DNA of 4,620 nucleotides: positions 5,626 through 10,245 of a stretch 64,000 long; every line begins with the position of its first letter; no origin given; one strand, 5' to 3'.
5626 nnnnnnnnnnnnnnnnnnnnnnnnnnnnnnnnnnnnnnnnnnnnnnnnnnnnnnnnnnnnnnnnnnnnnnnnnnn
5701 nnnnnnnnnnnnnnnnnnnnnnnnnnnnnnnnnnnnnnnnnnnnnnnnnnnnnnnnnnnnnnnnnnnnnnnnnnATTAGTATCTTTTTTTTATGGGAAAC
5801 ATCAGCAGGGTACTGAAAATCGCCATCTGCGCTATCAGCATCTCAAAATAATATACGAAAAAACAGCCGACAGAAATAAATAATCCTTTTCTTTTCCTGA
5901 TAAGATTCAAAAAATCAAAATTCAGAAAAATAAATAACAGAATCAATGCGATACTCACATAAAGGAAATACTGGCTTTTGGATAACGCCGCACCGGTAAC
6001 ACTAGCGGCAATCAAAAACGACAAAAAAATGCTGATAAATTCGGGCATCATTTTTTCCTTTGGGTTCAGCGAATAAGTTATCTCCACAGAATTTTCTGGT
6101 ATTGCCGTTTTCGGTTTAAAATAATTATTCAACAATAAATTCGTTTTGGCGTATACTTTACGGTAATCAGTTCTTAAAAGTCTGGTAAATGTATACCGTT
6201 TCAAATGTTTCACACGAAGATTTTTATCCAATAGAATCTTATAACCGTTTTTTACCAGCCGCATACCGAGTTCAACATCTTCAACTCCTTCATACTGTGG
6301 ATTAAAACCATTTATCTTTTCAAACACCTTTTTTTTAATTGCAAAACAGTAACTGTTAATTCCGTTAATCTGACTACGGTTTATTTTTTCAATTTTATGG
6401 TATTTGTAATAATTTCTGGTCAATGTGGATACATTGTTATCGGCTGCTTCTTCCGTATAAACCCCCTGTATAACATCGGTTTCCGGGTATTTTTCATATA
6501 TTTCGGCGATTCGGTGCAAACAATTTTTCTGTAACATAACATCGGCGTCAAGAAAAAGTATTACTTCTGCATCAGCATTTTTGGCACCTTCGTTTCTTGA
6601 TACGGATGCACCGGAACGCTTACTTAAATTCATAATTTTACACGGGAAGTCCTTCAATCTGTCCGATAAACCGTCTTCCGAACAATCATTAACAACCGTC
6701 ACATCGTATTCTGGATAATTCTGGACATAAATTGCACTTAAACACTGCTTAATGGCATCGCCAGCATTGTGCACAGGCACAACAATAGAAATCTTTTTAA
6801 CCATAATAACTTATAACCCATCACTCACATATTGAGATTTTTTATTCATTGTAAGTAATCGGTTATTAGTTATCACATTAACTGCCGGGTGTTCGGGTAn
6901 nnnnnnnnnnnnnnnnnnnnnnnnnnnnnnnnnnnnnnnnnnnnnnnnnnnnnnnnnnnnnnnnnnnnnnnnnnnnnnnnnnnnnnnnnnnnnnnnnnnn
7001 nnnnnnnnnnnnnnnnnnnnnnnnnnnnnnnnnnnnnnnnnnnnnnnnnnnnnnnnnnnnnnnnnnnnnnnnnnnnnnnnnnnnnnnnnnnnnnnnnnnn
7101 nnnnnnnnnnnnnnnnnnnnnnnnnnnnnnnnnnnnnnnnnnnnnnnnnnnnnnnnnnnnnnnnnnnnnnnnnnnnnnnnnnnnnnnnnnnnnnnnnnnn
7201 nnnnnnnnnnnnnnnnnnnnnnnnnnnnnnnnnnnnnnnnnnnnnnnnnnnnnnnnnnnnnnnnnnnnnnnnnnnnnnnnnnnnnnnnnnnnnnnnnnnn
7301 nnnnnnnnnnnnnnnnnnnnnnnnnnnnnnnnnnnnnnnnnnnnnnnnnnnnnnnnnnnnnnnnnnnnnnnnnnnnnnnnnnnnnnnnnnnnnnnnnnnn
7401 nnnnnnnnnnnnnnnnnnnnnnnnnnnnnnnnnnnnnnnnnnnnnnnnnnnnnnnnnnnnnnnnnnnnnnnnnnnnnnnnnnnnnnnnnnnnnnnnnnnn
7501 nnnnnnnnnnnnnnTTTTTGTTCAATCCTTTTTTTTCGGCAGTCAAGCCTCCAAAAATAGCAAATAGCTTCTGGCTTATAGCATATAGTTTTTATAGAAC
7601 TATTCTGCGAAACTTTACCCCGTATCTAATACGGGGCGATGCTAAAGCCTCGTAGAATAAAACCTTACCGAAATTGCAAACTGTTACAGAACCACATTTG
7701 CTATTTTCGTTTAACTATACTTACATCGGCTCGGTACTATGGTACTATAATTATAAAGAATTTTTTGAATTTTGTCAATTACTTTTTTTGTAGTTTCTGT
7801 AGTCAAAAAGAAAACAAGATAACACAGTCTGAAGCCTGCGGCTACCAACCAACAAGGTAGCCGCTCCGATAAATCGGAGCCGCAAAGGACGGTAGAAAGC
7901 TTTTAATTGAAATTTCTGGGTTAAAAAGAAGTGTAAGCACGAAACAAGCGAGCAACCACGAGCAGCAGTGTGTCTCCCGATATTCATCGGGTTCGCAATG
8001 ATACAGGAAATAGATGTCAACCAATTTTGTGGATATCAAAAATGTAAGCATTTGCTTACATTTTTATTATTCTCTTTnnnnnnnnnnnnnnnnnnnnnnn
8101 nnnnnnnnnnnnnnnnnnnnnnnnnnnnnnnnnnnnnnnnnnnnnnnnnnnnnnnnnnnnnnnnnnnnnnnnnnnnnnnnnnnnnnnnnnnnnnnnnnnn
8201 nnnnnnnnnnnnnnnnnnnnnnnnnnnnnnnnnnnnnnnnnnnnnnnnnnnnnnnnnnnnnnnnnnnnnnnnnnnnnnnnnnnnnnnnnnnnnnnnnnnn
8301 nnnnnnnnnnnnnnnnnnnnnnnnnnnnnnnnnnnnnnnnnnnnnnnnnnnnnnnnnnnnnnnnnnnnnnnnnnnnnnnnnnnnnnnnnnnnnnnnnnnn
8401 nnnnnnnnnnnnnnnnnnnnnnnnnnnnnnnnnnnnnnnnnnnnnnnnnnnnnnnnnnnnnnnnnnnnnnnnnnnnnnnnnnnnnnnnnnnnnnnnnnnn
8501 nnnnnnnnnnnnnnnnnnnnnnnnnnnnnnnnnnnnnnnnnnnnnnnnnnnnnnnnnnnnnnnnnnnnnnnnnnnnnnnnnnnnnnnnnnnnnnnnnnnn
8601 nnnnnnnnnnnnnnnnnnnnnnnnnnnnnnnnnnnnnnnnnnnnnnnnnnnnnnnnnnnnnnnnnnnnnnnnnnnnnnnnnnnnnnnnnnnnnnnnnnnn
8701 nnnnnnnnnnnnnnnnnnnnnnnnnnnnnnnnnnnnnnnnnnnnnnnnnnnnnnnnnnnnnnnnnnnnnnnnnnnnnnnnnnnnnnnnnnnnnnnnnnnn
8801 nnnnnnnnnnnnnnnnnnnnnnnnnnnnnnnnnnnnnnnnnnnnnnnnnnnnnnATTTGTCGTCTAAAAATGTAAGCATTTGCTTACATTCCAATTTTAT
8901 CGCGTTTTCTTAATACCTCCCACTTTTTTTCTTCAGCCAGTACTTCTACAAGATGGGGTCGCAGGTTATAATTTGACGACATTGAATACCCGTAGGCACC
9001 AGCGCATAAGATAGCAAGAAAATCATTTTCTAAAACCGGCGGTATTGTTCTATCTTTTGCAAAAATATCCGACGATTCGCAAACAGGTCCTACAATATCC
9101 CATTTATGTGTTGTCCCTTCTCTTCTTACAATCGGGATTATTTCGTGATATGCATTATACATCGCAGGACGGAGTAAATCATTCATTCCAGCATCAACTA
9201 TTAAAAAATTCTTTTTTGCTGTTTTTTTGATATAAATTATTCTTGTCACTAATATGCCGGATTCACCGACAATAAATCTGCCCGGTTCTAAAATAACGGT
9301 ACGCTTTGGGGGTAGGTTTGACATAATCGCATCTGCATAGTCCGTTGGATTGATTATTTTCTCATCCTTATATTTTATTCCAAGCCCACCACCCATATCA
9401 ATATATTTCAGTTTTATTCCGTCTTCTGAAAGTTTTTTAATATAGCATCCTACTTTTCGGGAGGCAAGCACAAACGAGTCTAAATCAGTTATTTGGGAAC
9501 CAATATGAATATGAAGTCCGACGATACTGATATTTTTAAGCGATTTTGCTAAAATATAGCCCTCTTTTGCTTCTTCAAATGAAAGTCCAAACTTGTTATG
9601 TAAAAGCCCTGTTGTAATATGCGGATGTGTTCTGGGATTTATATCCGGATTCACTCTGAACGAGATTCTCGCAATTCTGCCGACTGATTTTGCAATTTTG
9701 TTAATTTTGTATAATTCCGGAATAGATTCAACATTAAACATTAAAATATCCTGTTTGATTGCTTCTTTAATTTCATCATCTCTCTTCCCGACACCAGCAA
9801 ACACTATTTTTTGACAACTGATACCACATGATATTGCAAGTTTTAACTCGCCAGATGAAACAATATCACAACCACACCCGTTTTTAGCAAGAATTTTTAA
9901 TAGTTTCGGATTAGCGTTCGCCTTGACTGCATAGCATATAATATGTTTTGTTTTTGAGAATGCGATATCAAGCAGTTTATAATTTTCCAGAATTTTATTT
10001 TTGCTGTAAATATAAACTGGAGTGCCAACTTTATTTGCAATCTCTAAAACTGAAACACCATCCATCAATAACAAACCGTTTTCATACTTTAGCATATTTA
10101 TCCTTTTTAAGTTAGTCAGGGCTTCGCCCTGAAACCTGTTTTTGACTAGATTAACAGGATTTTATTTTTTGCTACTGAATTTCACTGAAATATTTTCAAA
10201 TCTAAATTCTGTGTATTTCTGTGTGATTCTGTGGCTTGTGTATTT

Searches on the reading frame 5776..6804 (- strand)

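Call 74: search_protein_families(library=pfam, proteins=[window:5776-6804:-], max_evalue=0.00001)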
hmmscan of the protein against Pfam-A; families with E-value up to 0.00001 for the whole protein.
window:5776-6804:- (342 aa): 6 families
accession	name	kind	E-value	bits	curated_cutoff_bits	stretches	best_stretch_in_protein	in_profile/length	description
PF00535.33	Glycos_transf_2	-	3.3e-28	99.2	23.3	1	6-164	1-167/168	Glycosyl transferase family 2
PF13641.12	Glyco_tranf_2_3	-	1.8e-16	61.3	27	1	5-219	3-230/230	Glycosyltransferase like family 2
PF13632.12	Glyco_trans_2_3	-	8.8e-12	45.7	27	1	81-294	1-197/198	Glycosyl transferase family group 2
PF10111.15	Glyco_tranf_2_2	-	6.3e-10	39.4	27.3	1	6-186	1-202/276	Glycosyltransferase like family 2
PF13506.12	Glyco_transf_21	-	6.5e-07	29.4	21.7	1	73-208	25-164/174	Glycosyl transferase family 21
PF02709.20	Glyco_transf_7C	-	3.8e-06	26.9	23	1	153-191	23-63/78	N-terminal domain of galactosyltransferase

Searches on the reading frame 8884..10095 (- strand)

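Call 74: search_protein_families(library=pfam, proteins=[window:8884-10095:-], max_evalue=0.00001)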
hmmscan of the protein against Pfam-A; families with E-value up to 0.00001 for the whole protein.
window:8884-10095:- (403 aa): 2 families
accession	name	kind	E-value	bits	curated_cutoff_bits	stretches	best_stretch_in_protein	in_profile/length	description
PF02784.22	Orn_Arg_deC_N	-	2.4e-61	207.7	23.4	1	34-277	3-247/247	Pyridoxal-dependent decarboxylase, pyridoxal binding domain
PF00278.28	Orn_DAP_Arg_deC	-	1.4e-28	99.4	23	1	67-366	5-95/95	Pyridoxal-dependent decarboxylase, C-terminal sheet domain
